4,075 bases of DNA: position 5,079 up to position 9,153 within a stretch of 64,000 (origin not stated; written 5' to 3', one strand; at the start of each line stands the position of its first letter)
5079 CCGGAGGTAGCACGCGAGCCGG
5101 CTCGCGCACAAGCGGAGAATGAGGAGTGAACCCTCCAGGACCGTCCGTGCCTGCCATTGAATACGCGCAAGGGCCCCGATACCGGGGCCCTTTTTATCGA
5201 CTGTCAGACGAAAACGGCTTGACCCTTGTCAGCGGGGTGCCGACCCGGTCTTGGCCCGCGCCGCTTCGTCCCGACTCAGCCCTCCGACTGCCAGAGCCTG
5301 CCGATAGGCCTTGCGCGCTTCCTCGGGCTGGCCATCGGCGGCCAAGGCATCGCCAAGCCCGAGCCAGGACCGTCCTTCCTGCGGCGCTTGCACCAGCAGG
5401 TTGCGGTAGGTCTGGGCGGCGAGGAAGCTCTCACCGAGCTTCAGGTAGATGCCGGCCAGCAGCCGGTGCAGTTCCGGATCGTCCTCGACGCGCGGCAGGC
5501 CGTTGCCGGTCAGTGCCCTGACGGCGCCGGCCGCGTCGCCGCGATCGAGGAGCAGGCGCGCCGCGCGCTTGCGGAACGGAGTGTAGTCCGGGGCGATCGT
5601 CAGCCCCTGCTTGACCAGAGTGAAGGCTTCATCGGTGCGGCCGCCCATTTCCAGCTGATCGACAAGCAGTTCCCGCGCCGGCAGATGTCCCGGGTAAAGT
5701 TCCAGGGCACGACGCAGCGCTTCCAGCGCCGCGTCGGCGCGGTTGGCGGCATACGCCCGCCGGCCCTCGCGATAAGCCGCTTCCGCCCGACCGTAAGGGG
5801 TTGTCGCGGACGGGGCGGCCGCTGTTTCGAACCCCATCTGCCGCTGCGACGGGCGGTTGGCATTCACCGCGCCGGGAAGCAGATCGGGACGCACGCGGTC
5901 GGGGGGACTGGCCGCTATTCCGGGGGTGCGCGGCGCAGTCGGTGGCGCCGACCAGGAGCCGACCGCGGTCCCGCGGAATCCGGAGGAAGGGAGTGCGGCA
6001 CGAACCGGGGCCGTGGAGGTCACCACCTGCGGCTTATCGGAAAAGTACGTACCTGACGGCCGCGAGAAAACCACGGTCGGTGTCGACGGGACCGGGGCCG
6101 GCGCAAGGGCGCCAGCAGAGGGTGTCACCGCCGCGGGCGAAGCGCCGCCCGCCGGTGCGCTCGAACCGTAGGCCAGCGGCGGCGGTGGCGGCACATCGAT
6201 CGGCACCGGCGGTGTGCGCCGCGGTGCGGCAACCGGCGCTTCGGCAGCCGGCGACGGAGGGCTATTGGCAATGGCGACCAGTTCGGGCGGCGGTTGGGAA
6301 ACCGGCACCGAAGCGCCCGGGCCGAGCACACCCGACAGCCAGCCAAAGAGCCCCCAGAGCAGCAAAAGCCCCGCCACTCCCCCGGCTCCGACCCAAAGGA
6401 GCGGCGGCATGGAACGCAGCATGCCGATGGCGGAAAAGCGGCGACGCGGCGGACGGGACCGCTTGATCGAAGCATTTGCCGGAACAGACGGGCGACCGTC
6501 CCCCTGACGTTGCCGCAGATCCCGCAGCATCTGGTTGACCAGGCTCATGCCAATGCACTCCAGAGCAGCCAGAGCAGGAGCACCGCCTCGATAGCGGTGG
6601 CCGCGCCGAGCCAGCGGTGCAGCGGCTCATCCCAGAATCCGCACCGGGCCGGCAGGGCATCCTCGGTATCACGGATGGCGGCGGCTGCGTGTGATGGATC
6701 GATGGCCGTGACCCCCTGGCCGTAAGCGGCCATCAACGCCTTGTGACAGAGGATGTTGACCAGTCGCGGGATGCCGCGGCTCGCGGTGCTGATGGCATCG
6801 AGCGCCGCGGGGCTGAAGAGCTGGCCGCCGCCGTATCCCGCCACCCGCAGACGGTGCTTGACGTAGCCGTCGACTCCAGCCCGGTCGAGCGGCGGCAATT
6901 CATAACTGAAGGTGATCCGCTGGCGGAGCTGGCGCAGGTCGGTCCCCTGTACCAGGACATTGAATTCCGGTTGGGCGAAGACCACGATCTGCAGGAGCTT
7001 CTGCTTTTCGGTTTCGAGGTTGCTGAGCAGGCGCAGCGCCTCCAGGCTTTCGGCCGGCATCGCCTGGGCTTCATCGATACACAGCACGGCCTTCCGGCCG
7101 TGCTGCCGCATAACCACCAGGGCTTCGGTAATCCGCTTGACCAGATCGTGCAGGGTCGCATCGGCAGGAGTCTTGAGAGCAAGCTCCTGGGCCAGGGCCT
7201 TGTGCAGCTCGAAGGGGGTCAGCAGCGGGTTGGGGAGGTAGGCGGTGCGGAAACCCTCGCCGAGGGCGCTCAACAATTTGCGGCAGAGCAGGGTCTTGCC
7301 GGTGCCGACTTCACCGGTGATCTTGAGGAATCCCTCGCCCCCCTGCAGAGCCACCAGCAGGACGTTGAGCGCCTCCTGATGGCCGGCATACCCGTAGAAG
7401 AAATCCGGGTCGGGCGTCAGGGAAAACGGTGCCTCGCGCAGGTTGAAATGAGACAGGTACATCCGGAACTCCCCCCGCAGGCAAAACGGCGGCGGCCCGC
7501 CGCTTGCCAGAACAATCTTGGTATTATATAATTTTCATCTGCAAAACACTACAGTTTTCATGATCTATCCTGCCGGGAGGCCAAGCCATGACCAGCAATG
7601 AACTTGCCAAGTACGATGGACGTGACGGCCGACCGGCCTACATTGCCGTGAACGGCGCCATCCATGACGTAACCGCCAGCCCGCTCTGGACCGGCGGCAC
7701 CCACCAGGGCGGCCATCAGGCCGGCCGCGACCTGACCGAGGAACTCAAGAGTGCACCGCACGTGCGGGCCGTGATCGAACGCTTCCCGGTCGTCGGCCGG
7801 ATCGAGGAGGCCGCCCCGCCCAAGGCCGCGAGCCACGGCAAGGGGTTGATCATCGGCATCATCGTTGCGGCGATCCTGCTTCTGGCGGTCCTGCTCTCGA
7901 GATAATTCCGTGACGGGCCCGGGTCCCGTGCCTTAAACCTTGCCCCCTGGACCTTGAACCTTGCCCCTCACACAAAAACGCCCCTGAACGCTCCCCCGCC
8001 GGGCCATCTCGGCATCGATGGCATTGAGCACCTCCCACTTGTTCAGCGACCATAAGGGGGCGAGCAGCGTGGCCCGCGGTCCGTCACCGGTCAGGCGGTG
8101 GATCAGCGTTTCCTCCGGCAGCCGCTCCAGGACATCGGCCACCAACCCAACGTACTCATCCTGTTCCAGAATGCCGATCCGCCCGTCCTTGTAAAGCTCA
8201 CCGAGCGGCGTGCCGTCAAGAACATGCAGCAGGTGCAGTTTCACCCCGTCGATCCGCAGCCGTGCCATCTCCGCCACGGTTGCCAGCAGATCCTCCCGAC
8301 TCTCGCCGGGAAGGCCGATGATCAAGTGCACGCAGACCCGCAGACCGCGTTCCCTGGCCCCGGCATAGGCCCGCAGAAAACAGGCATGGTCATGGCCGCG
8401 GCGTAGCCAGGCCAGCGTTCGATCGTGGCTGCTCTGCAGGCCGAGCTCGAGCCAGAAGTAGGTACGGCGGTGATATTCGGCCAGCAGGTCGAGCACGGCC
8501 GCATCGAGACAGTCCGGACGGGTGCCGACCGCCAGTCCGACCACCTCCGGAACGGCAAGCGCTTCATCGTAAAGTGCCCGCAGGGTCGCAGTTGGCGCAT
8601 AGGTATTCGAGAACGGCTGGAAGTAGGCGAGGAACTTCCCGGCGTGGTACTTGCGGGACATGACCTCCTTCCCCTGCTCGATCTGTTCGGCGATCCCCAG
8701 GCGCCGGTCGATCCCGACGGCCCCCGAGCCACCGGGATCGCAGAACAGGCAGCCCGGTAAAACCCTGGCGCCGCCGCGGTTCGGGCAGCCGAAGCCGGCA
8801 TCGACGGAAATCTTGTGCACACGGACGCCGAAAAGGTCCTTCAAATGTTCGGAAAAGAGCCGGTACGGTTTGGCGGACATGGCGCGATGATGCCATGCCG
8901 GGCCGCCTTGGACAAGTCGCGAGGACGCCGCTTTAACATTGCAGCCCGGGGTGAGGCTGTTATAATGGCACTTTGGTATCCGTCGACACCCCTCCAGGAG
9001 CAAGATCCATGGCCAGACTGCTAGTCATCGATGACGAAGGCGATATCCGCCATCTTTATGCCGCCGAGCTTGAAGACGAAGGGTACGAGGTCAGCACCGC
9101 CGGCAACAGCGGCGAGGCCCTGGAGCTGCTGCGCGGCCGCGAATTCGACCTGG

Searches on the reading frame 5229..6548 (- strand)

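Call 77: search_protein_families(library=pfam, proteins=[window:5229-6548:-], max_evalue=0.00001)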
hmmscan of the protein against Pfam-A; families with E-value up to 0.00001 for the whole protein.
window:5229-6548:- (439 aa): 9 families
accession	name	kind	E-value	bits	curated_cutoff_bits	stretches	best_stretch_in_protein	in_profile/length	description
PF14559.12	TPR_19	-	4.2e-13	49.8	25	1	303-365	5-66/68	Tetratricopeptide repeat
PF13432.12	TPR_16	-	4.8e-13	49.7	32.7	0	369-419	8-58/65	Tetratricopeptide repeat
PF07719.23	TPR_2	-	9.1e-12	44.6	27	0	394-420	3-29/34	Tetratricopeptide repeat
PF13428.12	TPR_14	-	1.9e-11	43.9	23.5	0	394-425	3-34/44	Tetratricopeptide repeat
PF13429.12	TPR_15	-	2.1e-08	34.4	26.2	1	303-419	160-275/280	Tetratricopeptide repeat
PF00515.34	TPR_1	-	2.9e-08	33.6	27.8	0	393-420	2-29/34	Tetratricopeptide repeat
PF13181.12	TPR_8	-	2.3e-07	30.8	25.7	0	393-419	2-28/34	Tetratricopeptide repeat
PF13431.12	TPR_17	-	6.3e-07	29.6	24.4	0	381-412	2-33/34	Tetratricopeptide repeat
PF13424.12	TPR_12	-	3.1e-06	27.7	30.1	0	365-421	10-74/77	Tetratricopeptide repeat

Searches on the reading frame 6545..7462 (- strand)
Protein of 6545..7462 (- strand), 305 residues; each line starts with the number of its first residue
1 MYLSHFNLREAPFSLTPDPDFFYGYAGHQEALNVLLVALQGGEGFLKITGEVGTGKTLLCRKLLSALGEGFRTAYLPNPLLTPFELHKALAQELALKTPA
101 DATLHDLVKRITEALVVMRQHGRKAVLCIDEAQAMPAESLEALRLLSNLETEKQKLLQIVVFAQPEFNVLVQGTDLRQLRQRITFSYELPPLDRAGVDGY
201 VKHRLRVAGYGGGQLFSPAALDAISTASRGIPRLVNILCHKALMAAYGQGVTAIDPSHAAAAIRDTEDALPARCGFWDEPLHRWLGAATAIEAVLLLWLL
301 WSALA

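Call 78: search_protein_families(library=pfam, proteins=[window:6545-7462:-], max_evalue=0.001)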
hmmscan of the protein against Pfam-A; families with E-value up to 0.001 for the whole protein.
window:6545-7462:- (305 aa): 6 families
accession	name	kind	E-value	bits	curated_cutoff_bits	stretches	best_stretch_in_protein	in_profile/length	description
PF13401.12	AAA_22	-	2.4e-25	89.8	27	1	42-168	4-127/130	AAA domain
PF13191.12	AAA_16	-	1.2e-10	42.6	32.6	1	29-156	9-164/167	AAA ATPase domain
PF07728.20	AAA_5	-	5.2e-05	23.7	22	1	48-177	4-125/139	AAA domain (dynein-related subfamily)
PF09848.15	SLFN-g3_helicase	-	0.00015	21.6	24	1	48-139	6-95/354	Schlafen group 3, DNA/RNA helicase domain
PF13245.12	AAA_19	-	0.00061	20.4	25.1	0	44-157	12-121/134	AAA domain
PF00004.35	AAA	-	0.00071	20.5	21.2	0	48-155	3-98/131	ATPase family associated with various cellular activities (AAA)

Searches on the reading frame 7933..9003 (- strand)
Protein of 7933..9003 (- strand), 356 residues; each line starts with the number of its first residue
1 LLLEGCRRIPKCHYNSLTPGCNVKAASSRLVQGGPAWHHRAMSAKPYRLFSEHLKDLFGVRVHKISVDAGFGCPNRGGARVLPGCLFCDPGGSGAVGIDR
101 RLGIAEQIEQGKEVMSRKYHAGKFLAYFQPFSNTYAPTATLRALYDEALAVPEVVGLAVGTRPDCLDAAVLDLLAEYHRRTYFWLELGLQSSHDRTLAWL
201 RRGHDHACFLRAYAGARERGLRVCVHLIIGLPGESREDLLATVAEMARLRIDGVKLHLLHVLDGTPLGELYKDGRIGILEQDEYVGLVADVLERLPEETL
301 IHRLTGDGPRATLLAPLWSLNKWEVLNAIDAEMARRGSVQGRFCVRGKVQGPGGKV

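Call 78: search_protein_families(library=pfam, proteins=[window:7933-9003:-], max_evalue=0.001)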
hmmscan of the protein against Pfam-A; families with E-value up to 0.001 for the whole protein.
window:7933-9003:- (356 aa): 2 families
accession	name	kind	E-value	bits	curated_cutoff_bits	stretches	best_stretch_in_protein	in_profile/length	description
PF16199.10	Radical_SAM_C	-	1.4e-29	102.5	31.9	1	251-334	1-84/85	Radical_SAM C-terminal domain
PF04055.27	Radical_SAM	-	6.1e-16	59.5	29.5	1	73-243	7-163/166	Radical SAM superfamily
